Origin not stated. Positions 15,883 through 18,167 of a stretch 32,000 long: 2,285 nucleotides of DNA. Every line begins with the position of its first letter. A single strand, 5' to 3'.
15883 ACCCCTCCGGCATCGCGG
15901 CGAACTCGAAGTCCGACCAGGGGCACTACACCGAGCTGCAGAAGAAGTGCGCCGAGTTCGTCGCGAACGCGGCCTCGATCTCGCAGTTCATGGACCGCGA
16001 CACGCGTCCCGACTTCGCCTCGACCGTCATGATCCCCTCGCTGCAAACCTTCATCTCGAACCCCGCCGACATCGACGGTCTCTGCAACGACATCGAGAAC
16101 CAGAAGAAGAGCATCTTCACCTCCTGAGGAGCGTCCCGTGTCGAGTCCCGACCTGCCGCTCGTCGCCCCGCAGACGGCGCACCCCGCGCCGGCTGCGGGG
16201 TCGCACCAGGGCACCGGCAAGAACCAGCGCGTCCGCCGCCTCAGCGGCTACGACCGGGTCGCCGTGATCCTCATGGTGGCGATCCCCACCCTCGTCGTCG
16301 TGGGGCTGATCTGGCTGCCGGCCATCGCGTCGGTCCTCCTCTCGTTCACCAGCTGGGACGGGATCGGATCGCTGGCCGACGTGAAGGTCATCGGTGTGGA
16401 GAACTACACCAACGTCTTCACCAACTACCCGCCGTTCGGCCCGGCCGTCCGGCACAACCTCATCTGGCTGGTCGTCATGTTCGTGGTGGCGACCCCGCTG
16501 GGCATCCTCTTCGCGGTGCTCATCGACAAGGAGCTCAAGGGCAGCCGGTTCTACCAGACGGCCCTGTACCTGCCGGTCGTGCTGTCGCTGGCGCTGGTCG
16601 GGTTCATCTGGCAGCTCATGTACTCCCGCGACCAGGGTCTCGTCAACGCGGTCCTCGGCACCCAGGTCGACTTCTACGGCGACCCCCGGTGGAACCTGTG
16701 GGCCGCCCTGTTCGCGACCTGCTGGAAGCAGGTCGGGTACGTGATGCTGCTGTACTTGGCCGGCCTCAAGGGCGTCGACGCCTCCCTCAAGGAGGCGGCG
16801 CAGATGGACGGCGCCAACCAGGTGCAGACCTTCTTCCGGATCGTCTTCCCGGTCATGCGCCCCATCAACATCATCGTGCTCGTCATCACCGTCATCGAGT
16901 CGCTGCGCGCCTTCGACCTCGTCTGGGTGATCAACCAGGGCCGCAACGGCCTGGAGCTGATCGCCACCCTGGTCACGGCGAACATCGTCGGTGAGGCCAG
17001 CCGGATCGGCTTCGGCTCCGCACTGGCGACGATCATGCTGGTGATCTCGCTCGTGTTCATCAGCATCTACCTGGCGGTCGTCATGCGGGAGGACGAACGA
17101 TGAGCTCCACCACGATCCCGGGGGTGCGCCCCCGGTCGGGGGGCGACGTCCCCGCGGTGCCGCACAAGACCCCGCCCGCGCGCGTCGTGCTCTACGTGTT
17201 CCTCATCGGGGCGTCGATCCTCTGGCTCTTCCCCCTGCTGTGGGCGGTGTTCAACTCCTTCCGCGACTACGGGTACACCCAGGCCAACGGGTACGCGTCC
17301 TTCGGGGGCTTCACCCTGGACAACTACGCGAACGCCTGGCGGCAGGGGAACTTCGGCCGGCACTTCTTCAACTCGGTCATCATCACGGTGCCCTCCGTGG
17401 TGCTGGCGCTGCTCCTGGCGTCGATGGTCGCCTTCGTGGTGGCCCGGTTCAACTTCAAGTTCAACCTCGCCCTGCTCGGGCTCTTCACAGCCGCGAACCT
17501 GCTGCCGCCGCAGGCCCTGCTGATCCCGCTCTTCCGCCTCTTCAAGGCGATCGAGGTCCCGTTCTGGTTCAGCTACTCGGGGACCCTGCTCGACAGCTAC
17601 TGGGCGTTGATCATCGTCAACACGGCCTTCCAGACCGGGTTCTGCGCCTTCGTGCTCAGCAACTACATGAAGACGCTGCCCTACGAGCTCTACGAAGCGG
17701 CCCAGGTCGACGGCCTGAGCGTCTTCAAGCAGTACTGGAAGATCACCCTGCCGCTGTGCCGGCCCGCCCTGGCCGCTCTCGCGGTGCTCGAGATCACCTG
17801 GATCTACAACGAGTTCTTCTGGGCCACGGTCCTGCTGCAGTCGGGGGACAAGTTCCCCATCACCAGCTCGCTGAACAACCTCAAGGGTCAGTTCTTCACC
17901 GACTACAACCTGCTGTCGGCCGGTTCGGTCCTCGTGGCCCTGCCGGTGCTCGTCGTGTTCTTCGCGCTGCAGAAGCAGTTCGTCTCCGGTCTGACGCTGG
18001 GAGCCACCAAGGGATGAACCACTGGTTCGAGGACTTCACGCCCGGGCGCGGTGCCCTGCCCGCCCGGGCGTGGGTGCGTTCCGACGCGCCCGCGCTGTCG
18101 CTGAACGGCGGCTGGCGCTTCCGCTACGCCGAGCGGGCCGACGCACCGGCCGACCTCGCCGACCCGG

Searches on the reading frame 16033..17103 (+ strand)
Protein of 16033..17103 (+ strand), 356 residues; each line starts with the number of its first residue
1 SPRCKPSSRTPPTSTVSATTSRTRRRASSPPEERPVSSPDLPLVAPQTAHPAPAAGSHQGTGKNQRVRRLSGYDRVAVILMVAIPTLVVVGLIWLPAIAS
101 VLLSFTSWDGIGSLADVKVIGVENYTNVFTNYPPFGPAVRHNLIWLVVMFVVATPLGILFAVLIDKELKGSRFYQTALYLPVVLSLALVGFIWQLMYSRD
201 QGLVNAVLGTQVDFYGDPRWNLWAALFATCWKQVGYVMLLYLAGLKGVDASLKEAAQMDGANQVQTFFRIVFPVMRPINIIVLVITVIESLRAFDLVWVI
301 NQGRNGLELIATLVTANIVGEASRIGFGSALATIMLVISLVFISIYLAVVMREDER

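Call 34: search_protein_families(library=pfam, proteins=[window:16033-17103:+], max_evalue=0.00001)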
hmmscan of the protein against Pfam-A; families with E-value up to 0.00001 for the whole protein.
window:16033-17103:+ (356 aa): 1 family
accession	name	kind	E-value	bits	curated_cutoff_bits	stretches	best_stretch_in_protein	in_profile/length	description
PF00528.27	BPD_transp_1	-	2e-15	57.4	26.4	1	154-349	2-178/184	Binding-protein-dependent transport system inner membrane component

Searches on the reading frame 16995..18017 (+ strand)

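Call 34: search_protein_families(library=pfam, proteins=[window:16995-18017:+], max_evalue=0.00001)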
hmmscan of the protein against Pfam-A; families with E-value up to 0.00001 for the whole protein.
window:16995-18017:+ (340 aa): 1 family
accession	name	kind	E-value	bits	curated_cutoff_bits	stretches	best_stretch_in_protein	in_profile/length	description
PF00528.27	BPD_transp_1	-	7e-19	68.7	26.4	1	142-330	5-179/184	Binding-protein-dependent transport system inner membrane component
